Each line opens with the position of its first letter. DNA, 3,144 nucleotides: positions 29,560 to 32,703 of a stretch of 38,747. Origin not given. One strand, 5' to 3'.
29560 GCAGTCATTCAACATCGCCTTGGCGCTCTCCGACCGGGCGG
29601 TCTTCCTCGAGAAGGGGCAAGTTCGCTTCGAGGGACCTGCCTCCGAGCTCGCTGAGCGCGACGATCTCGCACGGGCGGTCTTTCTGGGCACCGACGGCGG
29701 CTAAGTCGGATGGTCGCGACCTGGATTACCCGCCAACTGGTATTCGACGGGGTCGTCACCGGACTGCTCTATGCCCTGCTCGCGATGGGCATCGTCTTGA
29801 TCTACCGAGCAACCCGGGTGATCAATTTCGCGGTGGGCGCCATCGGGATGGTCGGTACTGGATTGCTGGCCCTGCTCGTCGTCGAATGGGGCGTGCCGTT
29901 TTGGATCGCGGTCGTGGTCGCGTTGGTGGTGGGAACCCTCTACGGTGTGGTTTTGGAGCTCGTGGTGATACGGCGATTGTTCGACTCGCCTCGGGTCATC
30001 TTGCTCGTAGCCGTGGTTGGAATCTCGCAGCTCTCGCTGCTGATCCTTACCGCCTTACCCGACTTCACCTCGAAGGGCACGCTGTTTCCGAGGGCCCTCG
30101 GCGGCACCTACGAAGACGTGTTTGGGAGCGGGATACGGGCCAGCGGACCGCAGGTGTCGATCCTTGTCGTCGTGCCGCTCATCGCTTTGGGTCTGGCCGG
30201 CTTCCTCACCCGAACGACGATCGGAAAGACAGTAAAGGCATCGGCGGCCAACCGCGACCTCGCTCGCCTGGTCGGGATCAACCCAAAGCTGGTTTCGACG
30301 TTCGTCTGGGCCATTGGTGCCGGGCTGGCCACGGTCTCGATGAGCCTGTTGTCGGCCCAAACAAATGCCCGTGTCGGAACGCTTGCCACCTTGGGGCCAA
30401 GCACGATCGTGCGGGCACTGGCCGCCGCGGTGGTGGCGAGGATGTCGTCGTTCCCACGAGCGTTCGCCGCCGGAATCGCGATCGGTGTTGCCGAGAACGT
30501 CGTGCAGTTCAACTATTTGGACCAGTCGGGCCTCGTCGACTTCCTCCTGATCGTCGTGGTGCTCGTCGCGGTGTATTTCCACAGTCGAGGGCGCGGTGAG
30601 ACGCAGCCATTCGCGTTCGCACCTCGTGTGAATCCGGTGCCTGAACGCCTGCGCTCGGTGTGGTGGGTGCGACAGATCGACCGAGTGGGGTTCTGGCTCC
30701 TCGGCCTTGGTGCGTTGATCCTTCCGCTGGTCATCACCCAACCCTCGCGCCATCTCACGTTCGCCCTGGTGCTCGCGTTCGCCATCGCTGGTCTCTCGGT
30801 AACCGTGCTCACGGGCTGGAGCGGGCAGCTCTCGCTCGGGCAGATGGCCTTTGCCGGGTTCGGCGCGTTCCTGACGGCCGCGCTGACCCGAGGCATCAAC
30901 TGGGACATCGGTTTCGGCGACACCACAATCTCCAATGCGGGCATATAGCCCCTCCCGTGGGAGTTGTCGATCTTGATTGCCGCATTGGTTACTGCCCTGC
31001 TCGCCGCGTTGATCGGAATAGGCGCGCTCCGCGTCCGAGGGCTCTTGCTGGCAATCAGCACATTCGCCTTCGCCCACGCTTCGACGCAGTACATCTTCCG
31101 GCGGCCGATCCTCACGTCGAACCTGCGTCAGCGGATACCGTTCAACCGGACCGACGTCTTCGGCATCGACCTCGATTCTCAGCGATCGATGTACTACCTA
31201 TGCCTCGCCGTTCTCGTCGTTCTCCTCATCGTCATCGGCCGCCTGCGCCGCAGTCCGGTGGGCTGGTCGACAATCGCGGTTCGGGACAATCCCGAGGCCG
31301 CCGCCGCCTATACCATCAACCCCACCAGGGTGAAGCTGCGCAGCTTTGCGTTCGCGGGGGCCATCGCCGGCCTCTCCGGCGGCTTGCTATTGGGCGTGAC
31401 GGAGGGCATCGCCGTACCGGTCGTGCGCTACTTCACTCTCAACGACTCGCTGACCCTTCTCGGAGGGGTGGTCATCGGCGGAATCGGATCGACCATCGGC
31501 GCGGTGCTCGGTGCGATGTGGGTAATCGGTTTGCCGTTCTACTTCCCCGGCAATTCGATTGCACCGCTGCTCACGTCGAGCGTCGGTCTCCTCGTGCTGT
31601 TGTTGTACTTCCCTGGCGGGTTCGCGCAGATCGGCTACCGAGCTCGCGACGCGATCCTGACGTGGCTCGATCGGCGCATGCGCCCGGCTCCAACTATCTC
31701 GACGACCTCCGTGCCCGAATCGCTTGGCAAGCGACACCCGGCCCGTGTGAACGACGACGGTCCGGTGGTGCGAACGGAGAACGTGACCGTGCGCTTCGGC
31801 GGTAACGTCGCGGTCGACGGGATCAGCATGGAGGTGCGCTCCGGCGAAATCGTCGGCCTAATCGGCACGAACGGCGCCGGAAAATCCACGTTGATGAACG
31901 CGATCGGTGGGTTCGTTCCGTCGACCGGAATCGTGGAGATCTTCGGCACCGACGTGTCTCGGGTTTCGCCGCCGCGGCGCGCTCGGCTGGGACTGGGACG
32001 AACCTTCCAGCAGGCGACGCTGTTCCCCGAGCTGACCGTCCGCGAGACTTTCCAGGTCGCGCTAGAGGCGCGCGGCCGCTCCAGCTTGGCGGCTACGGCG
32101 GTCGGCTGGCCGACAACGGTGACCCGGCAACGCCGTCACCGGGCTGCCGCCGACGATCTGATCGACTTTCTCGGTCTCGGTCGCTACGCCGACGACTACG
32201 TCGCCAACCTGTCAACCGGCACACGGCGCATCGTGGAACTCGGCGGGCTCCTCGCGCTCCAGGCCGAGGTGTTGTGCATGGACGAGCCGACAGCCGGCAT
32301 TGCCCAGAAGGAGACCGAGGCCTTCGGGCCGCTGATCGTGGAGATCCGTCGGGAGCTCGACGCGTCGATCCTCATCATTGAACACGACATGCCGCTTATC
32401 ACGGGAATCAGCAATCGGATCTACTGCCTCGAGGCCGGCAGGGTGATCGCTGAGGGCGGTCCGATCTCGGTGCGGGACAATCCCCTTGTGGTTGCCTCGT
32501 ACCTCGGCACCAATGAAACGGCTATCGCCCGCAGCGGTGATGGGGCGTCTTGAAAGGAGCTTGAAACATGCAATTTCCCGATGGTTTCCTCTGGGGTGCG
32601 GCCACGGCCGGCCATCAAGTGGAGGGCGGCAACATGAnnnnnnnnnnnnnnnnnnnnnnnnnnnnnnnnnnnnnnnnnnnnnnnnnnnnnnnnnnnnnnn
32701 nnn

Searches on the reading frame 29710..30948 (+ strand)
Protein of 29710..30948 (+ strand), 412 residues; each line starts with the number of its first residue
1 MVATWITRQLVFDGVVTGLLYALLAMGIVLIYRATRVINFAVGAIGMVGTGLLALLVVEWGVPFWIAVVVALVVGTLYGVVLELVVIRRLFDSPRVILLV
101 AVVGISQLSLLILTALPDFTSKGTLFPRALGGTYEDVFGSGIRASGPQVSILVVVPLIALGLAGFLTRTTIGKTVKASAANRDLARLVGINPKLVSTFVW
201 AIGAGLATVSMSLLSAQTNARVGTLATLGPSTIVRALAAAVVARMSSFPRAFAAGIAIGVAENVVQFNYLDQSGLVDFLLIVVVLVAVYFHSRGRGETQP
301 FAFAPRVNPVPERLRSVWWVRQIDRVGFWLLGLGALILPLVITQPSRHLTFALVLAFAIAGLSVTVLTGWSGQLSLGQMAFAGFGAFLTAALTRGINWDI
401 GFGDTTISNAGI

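Call 3: search_protein_families(library=pfam, proteins=[window:29710-30948:+], max_evalue=0.01)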
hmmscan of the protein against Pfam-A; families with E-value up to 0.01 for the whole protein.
window:29710-30948:+ (412 aa): 1 family
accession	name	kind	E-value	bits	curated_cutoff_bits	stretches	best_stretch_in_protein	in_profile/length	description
PF02653.21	BPD_transp_2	-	4e-28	98.7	26.8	1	11-285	2-269/269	Branched-chain amino acid transport system / permease component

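Call 4: search_protein_families(library=ncbifam, proteins=[window:29710-30948:+], max_evalue=0.01)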
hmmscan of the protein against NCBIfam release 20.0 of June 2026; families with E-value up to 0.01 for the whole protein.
window:29710-30948:+ (412 aa): 6 families
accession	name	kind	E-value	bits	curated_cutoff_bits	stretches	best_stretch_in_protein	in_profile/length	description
TIGR03409.1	urea_trans_UrtB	equivalog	4e-24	85.8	250.3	1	10-287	3-279/291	urea ABC transporter permease subunit UrtB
NF008011.0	PRK10740.1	equivalog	6.1e-20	72.1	379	1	9-297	10-304/308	high-affinity branched-chain amino acid ABC transporter permease LivH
TIGR03622.1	urea_t_UrtB_arc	equivalog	1.6e-11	44.1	374.25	1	22-287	15-270/284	urea ABC transporter, permease protein UrtB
NF040906.3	GguB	equivalog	3.4e-06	26.5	450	1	151-222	227-298/375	multiple monosaccharide ABC transporter permease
TIGR03727.1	urea_t_UrtC_arc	equivalog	8.7e-06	24.8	575.55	1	330-406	33-107/369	urea ABC transporter, permease protein UrtC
TIGR03408.1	urea_trans_UrtC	equivalog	0.0059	16.4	296.2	1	352-390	13-51/313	urea ABC transporter permease subunit UrtC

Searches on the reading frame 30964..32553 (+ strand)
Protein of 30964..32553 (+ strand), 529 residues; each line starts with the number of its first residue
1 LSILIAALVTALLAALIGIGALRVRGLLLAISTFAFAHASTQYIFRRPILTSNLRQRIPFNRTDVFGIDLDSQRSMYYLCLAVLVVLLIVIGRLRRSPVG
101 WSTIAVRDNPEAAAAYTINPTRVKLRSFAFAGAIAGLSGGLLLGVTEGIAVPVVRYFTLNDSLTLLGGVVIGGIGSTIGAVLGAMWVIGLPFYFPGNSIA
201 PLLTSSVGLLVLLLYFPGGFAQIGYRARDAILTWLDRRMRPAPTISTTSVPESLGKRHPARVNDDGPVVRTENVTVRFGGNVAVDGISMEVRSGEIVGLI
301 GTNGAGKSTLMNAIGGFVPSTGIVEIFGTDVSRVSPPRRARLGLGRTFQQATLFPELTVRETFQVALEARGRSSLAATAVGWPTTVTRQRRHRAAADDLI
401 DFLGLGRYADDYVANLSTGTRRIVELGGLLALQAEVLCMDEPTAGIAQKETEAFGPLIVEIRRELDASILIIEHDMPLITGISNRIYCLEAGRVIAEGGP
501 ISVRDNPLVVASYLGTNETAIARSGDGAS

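Call 3: search_protein_families(library=pfam, proteins=[window:30964-32553:+], max_evalue=0.01)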
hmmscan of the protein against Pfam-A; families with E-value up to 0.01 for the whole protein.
window:30964-32553:+ (529 aa): 5 families
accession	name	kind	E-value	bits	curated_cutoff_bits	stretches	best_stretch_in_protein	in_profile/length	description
PF00005.33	ABC_tran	-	1.9e-26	93.7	25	1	285-444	2-137/137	ABC transporter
PF02653.21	BPD_transp_2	-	3.8e-19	69.3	26.8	1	2-187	58-239/269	Branched-chain amino acid transport system / permease component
PF13304.12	AAA_21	-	1.8e-06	28.7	27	0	296-315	1-20/304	AAA domain, putative AbiEii toxin, Type IV TA system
PF12399.14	BCA_ABC_TP_C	-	2.4e-06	27.4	25.5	1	493-517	1-25/27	Branched-chain amino acid ATP-binding cassette transporter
PF13555.12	AAA_29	-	0.00097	19.3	27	1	288-314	16-42/61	P-loop containing region of AAA domain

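Call 4: search_protein_families(library=ncbifam, proteins=[window:30964-32553:+], max_evalue=0.01)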
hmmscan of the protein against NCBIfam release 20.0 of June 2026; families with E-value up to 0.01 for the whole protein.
window:30964-32553:+ (529 aa): 195 families (the best 25 are shown)
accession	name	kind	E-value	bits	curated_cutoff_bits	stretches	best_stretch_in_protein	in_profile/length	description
NF008449.1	PRK11300.1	equivalog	4.3e-56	190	362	1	268-516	5-254/255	high-affinity branched-chain amino acid ABC transporter ATP-binding protein LivG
TIGR03411.1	urea_trans_UrtD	equivalog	2.7e-51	174.6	304.1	1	269-516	3-242/242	urea ABC transporter ATP-binding protein UrtD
TIGR04406.1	LPS_export_lptB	equivalog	8.6e-39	133.2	240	1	270-517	3-236/239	LPS export ABC transporter ATP-binding protein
TIGR01188.1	drrA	subfamily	3.7e-32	111.8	312.45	1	277-503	2-211/302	daunorubicin resistance ABC transporter, ATP-binding protein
TIGR00968.1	3a0106s01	subfamily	8e-32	110.6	342.75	1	271-516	3-233/237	sulfate ABC transporter ATP-binding protein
NF007253.0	PRK09700.1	equivalog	8.4e-32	110.4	772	1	267-499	4-228/510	D-allose ABC transporter ATP-binding protein AlsA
TIGR03410.1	urea_trans_UrtE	equivalog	1.2e-30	106.7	285.8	1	271-499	3-215/230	urea ABC transporter ATP-binding subunit UrtE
NF008442.0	PRK11288.1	equivalog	3.2e-29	101.6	689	1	266-511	5-238/504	L-arabinose ABC transporter ATP-binding protein AraG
NF033858.1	ABC2_perm_RbbA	equivalog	1e-28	99.8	1050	1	262-504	260-485/909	ribosome-associated ATPase/putative transporter RbbA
TIGR03258.1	PhnT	equivalog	1.3e-28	100.1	499.15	1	269-517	9-243/359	2-aminoethylphosphonate ABC transport system ATP-binding subunit PhnT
NF047930.1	ABC_ATP_B6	equivalog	4.2e-28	98.2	670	1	267-497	1-217/510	putative B6 ABC transporter ATP-binding protein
NF008030.0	PRK10762.1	equivalog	1.8e-27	96.3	745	1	268-506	4-231/501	ribose ABC transporter ATP-binding protein RbsA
TIGR03265.1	PhnT2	equivalog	2e-27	96.3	457.7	1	269-518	5-239/353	putative 2-aminoethylphosphonate ABC transporter ATP-binding protein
TIGR04521.1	ECF_ATPase_2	equivalog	3.6e-27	95.1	330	1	282-503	19-232/279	energy-coupling factor transporter ATPase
TIGR03864.1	PQQ_ABC_ATP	hypoth_equivalog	4.6e-27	95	302.25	1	270-504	3-220/236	ABC transporter, ATP-binding subunit, PQQ-dependent alcohol dehydrogenase system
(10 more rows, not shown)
